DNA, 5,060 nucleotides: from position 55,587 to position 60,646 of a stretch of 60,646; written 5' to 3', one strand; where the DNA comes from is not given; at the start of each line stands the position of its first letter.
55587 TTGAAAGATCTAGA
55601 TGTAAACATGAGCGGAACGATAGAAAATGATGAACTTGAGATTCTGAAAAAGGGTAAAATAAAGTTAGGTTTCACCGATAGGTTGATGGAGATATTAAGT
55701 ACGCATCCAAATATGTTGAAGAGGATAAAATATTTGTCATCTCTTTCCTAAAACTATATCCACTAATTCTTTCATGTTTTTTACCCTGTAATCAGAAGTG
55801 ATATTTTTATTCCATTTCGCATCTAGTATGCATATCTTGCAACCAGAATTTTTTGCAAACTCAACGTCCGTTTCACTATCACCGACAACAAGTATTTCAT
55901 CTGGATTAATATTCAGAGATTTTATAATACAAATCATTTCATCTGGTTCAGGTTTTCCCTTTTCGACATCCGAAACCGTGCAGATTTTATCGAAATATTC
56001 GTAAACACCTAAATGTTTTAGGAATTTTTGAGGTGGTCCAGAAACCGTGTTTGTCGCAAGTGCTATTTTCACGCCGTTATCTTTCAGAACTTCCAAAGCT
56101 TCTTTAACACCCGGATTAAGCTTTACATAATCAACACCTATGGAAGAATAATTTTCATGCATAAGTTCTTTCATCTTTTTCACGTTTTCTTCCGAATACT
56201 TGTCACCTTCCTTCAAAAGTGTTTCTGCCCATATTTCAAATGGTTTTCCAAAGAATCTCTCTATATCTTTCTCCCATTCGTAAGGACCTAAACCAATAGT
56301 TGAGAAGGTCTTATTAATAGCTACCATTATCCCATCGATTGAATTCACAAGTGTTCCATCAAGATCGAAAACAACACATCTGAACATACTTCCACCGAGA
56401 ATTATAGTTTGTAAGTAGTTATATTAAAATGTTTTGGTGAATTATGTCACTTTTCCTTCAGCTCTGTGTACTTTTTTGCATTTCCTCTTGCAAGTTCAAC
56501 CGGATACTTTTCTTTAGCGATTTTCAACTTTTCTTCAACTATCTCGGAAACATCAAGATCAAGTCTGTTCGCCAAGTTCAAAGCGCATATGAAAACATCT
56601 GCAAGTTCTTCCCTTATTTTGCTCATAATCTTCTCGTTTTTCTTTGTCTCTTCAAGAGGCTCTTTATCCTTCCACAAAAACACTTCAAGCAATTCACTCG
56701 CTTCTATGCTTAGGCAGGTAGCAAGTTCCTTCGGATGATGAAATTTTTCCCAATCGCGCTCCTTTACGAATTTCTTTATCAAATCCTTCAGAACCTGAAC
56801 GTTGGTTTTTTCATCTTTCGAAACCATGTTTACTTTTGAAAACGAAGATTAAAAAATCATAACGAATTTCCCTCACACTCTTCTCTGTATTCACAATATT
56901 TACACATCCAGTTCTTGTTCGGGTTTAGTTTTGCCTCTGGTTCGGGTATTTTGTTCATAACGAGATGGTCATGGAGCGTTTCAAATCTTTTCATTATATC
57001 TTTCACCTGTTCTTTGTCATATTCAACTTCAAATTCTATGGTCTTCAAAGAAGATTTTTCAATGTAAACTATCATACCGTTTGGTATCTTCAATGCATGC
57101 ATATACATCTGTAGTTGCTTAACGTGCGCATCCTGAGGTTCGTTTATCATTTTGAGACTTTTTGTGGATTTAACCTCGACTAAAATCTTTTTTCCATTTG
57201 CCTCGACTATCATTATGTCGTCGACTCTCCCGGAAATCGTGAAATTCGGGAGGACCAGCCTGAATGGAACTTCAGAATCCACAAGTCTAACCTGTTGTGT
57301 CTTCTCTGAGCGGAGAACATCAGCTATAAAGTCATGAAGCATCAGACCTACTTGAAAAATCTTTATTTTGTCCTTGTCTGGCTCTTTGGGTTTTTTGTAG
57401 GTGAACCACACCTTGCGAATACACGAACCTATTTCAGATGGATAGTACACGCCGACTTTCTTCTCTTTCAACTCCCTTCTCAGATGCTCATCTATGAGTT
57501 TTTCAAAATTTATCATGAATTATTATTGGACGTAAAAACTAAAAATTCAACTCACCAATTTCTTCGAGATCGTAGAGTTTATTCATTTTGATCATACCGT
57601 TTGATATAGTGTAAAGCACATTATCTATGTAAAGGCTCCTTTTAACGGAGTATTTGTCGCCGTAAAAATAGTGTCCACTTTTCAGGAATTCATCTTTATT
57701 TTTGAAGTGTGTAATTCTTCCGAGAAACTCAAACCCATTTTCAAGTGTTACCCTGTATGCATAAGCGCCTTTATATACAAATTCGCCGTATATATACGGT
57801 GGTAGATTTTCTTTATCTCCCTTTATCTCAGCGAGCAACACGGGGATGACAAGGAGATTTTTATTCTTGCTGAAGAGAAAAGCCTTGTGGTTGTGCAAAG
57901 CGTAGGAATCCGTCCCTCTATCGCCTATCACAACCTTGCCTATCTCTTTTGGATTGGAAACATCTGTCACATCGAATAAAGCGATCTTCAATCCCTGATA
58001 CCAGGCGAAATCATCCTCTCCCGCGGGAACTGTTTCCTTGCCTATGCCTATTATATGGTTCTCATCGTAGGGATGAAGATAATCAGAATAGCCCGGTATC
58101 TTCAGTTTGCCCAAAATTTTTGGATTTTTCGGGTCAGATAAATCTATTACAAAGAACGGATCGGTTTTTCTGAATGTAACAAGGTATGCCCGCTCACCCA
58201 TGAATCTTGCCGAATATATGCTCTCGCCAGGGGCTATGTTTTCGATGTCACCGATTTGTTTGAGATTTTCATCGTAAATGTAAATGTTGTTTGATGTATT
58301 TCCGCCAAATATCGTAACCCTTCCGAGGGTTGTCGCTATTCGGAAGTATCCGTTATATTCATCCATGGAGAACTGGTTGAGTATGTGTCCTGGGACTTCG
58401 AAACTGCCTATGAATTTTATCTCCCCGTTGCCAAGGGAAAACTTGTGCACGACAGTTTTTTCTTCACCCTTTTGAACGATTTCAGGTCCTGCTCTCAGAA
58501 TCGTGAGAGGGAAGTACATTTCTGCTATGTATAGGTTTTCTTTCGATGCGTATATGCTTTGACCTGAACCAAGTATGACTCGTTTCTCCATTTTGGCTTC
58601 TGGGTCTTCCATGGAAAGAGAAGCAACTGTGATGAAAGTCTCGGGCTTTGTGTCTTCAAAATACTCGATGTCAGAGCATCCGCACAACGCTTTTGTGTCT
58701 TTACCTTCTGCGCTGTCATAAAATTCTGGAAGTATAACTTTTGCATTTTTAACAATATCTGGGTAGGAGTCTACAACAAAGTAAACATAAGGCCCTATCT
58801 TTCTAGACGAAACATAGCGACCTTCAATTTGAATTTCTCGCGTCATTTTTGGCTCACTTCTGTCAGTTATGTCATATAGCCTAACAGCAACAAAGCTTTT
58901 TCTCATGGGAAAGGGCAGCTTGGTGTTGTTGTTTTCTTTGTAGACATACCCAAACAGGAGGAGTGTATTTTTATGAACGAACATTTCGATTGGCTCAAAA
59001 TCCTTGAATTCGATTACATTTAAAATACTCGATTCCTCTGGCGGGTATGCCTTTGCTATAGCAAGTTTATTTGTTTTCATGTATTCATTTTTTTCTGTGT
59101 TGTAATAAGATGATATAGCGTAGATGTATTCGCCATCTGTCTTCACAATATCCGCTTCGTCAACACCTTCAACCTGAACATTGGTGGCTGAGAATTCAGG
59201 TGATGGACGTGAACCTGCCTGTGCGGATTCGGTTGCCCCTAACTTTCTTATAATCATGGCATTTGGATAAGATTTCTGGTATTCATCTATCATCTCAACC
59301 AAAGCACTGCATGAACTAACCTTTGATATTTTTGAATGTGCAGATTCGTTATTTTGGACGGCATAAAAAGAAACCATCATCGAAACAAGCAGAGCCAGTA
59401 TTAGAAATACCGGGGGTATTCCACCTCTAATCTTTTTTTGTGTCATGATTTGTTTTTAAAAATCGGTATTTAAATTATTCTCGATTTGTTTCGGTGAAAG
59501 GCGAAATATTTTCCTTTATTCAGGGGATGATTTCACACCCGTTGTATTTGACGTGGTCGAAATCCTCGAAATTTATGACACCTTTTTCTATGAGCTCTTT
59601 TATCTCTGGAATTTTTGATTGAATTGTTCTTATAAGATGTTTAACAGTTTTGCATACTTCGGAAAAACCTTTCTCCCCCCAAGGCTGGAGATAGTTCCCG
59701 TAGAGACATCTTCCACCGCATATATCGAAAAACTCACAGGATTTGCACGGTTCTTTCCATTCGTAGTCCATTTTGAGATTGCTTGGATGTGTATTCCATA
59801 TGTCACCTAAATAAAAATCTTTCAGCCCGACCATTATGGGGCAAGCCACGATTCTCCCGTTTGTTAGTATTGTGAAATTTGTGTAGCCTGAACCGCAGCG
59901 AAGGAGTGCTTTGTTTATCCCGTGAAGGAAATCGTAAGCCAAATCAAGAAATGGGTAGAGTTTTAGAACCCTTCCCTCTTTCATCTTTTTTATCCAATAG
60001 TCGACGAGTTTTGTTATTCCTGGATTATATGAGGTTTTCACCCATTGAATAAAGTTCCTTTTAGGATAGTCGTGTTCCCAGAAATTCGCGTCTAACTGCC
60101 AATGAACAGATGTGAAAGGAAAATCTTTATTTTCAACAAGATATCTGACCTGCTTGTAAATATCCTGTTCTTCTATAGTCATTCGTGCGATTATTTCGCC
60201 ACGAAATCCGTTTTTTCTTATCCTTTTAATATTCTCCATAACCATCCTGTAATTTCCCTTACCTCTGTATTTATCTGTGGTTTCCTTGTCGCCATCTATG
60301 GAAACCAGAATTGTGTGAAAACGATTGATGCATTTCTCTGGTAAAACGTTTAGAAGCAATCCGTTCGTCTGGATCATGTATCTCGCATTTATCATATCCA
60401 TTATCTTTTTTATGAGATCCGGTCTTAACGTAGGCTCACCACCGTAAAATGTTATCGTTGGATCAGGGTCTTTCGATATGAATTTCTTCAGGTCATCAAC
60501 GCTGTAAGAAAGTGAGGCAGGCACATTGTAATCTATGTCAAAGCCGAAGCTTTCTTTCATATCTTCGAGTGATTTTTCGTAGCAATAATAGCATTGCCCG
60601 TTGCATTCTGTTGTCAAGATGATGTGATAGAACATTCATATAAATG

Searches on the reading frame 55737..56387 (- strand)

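Call 10: search_protein_families(library=pfam, max_evalue=0.001, proteins=[window:55737-56387:-])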
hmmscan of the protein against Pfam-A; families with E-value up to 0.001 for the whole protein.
window:55737-56387:- (216 aa): 6 families
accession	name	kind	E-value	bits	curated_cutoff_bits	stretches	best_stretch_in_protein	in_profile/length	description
PF13419.12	HAD_2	-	1e-38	133.7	23.8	1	5-186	1-176/178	Haloacid dehalogenase-like hydrolase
PF00702.32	Hydrolase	-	5.3e-33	115.5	26.4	1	3-182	2-191/191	haloacid dehalogenase-like hydrolase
PF12710.13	HAD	-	1.4e-09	39.1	27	1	5-179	1-189/189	haloacid dehalogenase-like hydrolase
PF13242.12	Hydrolase_like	-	4.6e-09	36.5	22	1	144-186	3-46/75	HAD-hyrolase-like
PF08282.18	Hydrolase_3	-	1.2e-08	35.4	20.9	0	154-191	195-232/255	haloacid dehalogenase-like hydrolase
PF13344.12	Hydrolase_6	-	6.1e-06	26.7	27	0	89-126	14-51/101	Haloacid dehalogenase-like hydrolase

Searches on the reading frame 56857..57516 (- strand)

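Call 10: search_protein_families(library=pfam, max_evalue=0.001, proteins=[window:56857-57516:-])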
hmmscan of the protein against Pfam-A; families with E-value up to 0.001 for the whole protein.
window:56857-57516:- (219 aa): 3 families
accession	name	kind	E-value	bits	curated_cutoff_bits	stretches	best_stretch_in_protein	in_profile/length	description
PF12705.13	PDDEXK_1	-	3.3e-13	50.6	22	1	61-214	98-246/247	PD-(D/E)XK nuclease superfamily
PF01930.23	Cas_Cas4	-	3.9e-09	37.2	22.7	1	31-214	10-158/160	Domain of unknown function DUF83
PF13366.12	PDDEXK_3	-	0.00014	22.7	22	1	77-154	40-108/117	PD-(D/E)XK nuclease superfamily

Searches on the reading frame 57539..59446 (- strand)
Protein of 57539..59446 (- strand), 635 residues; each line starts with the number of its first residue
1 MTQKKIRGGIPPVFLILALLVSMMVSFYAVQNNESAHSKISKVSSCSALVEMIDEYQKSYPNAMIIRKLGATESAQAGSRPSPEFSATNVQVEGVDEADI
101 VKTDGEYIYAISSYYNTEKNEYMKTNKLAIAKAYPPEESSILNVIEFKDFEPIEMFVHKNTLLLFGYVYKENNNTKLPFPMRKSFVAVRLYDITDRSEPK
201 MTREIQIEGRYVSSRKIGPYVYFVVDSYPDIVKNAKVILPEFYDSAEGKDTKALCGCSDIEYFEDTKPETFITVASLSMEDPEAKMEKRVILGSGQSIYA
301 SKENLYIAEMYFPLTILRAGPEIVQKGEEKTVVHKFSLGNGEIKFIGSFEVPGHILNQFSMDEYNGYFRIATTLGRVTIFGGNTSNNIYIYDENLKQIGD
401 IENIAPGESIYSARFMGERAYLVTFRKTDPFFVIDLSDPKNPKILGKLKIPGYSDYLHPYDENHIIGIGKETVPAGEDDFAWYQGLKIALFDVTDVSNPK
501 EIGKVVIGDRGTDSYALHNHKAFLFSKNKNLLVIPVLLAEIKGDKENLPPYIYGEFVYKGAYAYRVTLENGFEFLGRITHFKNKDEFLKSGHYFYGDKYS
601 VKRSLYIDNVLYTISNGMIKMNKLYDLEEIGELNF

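Call 10: search_protein_families(library=pfam, max_evalue=0.001, proteins=[window:57539-59446:-])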
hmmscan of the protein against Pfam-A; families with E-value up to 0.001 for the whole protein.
window:57539-59446:- (635 aa): 1 family
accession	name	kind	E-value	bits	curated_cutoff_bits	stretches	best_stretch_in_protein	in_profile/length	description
PF09826.15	Beta_propel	-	4.2e-168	560.7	22.4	1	85-626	1-494/495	Beta propeller domain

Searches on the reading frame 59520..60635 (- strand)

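Call 10: search_protein_families(library=pfam, max_evalue=0.001, proteins=[window:59520-60635:-])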
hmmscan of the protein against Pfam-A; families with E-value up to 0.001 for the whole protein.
window:59520-60635:- (371 aa): 2 families
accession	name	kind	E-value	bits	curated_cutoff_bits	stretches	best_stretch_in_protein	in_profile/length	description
PF04055.27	Radical_SAM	-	8.4e-16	59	29.5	1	5-150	1-146/166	Radical SAM superfamily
PF13353.11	Fer4_12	-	4.6e-06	27.4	22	1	7-118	11-118/137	4Fe-4S single cluster domain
